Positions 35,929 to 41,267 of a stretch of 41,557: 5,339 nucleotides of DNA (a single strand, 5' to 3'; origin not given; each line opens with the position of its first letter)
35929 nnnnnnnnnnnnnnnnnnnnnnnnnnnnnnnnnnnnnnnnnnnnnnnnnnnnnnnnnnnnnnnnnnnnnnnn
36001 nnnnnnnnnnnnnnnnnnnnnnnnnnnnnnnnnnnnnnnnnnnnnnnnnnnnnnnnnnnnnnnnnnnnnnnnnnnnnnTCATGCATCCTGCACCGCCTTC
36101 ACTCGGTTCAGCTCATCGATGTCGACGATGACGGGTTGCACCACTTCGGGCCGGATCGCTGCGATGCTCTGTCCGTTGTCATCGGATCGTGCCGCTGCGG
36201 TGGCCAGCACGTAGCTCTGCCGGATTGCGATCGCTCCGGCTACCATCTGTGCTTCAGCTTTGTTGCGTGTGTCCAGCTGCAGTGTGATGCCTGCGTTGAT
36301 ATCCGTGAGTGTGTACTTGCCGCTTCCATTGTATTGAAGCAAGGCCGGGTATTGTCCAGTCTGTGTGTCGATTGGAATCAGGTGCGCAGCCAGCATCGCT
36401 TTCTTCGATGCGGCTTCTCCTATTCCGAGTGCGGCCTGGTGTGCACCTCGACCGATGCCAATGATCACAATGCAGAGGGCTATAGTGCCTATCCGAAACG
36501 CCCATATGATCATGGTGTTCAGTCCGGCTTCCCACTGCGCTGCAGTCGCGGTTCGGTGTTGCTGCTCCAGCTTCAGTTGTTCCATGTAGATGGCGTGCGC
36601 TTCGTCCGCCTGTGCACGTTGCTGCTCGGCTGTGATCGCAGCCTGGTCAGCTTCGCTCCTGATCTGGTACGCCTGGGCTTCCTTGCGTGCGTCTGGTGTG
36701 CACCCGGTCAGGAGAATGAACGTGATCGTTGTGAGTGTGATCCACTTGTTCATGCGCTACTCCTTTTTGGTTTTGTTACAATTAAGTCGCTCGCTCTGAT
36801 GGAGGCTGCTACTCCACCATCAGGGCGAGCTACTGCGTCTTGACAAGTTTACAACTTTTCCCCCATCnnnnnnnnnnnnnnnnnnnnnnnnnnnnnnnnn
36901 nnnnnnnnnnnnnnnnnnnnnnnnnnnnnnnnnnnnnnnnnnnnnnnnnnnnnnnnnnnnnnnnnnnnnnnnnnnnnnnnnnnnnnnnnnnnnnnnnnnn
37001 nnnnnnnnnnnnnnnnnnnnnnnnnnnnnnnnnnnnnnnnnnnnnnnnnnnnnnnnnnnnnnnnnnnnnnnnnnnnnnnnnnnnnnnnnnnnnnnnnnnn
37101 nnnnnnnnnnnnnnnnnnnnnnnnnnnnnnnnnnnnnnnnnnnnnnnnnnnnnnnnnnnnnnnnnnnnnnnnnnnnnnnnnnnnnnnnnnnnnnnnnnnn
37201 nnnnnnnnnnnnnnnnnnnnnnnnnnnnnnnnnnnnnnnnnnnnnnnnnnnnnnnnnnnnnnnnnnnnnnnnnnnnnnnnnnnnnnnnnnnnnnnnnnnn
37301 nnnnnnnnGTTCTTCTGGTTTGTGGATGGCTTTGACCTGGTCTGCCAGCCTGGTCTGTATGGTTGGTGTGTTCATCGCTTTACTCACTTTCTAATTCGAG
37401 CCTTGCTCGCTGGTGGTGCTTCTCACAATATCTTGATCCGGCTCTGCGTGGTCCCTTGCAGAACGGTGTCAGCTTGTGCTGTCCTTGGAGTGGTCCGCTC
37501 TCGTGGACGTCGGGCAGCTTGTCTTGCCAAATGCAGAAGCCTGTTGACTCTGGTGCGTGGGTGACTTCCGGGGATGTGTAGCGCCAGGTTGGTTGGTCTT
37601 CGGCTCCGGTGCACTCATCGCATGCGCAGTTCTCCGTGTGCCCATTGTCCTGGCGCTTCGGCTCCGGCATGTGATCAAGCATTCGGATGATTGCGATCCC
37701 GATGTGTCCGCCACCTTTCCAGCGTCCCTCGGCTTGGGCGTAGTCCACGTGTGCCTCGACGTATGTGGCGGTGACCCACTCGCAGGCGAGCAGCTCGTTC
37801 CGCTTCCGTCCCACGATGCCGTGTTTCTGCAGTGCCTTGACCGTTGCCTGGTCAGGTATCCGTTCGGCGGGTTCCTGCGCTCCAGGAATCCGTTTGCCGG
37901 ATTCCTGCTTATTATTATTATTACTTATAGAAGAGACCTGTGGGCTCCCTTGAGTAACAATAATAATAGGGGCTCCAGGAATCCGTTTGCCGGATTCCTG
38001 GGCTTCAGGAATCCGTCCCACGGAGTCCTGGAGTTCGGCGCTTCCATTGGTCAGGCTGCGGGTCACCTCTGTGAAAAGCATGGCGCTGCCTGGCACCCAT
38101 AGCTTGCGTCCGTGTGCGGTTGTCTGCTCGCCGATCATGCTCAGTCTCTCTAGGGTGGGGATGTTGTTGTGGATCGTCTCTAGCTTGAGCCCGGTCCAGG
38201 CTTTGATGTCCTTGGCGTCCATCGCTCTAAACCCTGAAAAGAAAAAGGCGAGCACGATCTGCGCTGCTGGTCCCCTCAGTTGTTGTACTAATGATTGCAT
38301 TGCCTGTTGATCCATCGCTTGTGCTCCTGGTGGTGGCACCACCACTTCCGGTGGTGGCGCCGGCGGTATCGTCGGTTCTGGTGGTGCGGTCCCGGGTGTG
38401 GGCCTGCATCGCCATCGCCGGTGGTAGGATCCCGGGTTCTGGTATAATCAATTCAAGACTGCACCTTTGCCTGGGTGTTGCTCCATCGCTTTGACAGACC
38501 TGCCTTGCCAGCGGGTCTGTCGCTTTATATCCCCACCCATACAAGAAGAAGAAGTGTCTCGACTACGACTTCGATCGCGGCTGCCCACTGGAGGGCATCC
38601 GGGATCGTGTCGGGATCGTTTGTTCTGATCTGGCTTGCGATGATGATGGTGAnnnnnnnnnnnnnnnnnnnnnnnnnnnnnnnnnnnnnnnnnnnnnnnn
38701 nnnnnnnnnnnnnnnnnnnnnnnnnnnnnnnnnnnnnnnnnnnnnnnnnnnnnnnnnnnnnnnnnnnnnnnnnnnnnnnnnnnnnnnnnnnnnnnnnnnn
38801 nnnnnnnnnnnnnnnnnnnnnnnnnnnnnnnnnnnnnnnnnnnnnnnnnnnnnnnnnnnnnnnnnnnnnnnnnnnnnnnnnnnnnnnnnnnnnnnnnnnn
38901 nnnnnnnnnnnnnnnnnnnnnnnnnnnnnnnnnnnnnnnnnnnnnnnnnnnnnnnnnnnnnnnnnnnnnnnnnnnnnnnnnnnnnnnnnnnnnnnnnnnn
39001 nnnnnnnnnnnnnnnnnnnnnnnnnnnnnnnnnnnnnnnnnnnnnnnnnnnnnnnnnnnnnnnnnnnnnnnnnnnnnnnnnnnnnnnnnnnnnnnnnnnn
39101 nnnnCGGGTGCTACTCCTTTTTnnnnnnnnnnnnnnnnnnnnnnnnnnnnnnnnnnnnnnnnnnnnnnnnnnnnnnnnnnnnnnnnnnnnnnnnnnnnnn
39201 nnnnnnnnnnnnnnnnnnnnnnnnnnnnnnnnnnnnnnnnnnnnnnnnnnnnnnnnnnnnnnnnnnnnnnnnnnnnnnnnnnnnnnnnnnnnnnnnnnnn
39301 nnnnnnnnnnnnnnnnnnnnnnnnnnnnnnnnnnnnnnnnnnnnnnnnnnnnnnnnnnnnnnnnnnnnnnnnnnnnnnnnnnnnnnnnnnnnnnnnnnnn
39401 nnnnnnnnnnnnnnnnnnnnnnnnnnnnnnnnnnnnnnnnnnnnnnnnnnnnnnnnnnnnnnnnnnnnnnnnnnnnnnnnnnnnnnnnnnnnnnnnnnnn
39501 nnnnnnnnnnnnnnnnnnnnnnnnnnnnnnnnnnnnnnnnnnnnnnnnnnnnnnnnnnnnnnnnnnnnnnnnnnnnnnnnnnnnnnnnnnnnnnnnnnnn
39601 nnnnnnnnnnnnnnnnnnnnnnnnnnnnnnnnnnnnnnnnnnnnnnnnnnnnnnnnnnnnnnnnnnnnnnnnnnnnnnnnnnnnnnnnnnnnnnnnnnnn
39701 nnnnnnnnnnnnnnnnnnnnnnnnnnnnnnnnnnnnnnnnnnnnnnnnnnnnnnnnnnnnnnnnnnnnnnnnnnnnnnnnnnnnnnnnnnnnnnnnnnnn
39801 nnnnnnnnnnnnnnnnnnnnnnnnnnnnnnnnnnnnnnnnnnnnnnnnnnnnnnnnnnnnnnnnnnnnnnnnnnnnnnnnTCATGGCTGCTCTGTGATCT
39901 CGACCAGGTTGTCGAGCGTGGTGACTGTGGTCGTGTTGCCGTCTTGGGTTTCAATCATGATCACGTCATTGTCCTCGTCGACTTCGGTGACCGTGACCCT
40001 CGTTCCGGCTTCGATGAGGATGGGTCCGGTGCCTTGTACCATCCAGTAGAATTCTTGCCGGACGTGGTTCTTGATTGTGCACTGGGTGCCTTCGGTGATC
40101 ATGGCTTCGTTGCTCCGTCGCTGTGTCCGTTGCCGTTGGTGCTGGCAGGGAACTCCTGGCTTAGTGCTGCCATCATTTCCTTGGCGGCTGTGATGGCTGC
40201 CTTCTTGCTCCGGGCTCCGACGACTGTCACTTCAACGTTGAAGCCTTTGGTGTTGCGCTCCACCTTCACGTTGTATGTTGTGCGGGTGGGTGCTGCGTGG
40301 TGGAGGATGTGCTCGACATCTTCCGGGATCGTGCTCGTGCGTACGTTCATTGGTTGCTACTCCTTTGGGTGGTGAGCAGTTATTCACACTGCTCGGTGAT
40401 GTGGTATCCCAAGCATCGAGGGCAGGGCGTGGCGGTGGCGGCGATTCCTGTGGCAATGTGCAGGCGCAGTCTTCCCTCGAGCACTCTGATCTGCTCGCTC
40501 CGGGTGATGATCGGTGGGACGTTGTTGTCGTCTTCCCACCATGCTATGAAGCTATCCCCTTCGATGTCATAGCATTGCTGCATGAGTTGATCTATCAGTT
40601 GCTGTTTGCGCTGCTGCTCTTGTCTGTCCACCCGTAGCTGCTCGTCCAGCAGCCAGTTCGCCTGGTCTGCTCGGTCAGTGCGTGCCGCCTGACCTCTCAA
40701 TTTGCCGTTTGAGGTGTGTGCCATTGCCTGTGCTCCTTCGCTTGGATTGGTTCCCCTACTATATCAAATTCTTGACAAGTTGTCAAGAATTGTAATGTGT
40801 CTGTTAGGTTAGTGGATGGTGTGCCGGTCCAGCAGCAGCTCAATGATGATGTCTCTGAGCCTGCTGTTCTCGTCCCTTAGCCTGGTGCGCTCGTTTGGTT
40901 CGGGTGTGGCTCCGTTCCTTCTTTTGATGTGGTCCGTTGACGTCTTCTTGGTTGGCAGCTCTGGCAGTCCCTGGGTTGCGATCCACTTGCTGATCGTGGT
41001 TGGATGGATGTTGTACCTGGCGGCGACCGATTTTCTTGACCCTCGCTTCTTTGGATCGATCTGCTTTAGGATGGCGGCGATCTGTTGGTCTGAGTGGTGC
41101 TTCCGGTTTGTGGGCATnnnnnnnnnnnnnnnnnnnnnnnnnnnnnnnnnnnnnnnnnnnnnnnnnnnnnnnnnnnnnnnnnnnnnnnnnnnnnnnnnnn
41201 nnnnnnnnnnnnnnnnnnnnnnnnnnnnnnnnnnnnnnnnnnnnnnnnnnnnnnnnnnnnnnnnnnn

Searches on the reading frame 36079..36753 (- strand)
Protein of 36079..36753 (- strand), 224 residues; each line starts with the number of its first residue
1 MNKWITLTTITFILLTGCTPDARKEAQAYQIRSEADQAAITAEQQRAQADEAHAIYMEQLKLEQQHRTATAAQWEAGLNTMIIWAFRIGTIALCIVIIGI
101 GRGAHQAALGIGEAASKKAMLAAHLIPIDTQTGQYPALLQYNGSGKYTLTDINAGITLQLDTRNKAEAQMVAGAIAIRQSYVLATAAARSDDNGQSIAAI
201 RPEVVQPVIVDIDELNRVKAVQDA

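Call 17: search_protein_families(library=phrogs, proteins=[window:36079-36753:-])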
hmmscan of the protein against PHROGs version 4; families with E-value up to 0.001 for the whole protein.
window:36079-36753:- (224 aa): 0 families

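Call 38: search_protein_families(library=pfam, max_evalue=0.1, proteins=[window:36079-36753:-])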
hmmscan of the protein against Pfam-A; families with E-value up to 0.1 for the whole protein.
window:36079-36753:- (224 aa): 1 family
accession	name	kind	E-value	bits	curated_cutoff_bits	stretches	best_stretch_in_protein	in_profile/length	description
PF24113.1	DUF7387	-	0.089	13.6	27.9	0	143-177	20-53/85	Family of unknown function (DUF7387)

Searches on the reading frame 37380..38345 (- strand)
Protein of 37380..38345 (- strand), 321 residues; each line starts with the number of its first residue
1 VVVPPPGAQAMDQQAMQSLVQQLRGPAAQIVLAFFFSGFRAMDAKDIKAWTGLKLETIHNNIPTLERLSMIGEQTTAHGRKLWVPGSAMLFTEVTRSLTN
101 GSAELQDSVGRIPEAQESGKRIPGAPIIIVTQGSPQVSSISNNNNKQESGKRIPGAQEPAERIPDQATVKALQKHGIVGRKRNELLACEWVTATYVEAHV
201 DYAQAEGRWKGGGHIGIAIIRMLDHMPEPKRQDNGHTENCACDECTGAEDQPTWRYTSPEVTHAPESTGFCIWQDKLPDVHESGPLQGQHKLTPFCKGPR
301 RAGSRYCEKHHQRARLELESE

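Call 18: search_protein_families(library=phrogs, proteins=[window:37380-38345:-])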
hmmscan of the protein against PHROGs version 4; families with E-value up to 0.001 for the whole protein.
window:37380-38345:- (321 aa): 0 families

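Call 39: search_protein_families(library=pfam, max_evalue=0.1, proteins=[window:37380-38345:-])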
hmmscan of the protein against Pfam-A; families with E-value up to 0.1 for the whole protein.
window:37380-38345:- (321 aa): 2 families
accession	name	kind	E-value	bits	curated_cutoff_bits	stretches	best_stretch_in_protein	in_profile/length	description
PF08879.15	WRC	-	0.044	13.9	28.6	1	296-316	16-36/43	WRC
PF15907.11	Itfg2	-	0.06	13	27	1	169-196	251-278/330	Integrin-alpha FG-GAP repeat-containing protein 2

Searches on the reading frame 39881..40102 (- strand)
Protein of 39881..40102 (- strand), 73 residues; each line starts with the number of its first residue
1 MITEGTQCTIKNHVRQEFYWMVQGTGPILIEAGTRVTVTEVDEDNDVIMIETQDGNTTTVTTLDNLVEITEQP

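Call 98: search_protein_families(library=pfam, max_evalue=0.05, proteins=[window:39881-40102:-])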
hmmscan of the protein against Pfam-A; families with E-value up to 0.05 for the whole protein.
window:39881-40102:- (73 aa): 2 families
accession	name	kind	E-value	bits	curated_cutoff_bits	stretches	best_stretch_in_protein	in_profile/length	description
PF12992.12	DUF3876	-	0.029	14.8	27.2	1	11-52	46-86/92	Domain of unknown function, B. Theta Gene description (DUF3876)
PF01957.25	NfeD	-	0.043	14.5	29.1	0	19-42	27-49/57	NfeD-like C-terminal, partner-binding domain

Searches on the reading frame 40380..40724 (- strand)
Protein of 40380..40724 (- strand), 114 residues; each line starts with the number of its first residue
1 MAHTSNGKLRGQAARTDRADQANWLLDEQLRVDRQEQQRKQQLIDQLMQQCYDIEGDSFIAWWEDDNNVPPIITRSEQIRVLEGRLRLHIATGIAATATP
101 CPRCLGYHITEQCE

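Call 18: search_protein_families(library=phrogs, proteins=[window:40380-40724:-])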
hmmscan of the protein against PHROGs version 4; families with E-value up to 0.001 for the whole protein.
window:40380-40724:- (114 aa): 0 families

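Call 39: search_protein_families(library=pfam, max_evalue=0.1, proteins=[window:40380-40724:-])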
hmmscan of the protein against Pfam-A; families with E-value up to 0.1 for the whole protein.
window:40380-40724:- (114 aa): 1 family
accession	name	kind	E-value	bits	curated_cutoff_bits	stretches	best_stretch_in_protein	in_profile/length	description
PF20776.3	SLS1_N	-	0.041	14.9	24.4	1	17-55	60-95/97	SLS1 protein N-terminal domain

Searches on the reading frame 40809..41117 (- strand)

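Call 98: search_protein_families(library=pfam, max_evalue=0.05, proteins=[window:40809-41117:-])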
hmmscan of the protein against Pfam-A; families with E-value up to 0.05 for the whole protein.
window:40809-41117:- (102 aa): 6 families
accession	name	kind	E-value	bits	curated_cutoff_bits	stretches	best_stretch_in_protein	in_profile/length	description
PF01527.26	HTH_Tnp_1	-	7.7e-06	26.5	24.1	1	5-88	4-71/75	Transposase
PF04218.19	CENP-B_N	-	0.00059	19.9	21.2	1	16-47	15-44/53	CENP-B N-terminal DNA-binding domain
PF13518.12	HTH_28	-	0.00079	19.9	25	1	16-46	5-33/52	Helix-turn-helix domain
PF13384.12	HTH_23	-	0.0018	18.5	24.6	1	17-48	11-40/50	Homeodomain-like domain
PF13542.12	HTH_Tnp_ISL3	-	0.0059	16.5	27.4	1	25-46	26-47/51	Helix-turn-helix domain of transposase family ISL3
PF12728.13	HTH_17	-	0.045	14.4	27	0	31-53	7-29/51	Helix-turn-helix domain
